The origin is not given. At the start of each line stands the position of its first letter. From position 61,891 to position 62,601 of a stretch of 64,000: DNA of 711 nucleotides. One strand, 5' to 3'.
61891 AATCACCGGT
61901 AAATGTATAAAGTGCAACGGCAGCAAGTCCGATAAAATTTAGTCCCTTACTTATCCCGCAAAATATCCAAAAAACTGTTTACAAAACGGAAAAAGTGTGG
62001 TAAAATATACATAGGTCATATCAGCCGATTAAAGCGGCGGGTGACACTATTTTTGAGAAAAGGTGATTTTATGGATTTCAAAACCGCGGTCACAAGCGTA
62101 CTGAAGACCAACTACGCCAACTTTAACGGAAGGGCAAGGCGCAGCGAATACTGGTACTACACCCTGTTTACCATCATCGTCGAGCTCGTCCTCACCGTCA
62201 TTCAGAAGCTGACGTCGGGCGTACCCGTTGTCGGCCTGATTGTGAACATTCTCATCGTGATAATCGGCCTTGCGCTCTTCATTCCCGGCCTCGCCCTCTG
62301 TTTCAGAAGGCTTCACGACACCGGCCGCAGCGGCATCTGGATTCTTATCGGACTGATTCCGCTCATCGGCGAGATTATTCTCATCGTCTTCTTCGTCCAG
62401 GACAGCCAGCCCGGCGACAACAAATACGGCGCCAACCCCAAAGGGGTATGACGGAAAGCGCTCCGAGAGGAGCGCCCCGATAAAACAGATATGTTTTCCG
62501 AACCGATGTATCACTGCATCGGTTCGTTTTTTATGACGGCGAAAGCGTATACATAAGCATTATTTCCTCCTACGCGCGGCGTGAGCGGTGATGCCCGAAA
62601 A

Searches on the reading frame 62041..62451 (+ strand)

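Call 56: search_protein_families(library=pfam, proteins=[window:62041-62451:+])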
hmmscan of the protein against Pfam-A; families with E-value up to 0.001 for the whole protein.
window:62041-62451:+ (136 aa): 1 family
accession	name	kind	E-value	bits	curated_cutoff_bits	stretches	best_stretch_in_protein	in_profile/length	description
PF05656.20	DUF805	-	3.5e-35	121.2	25.7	1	25-131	1-111/111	Protein of unknown function (DUF805)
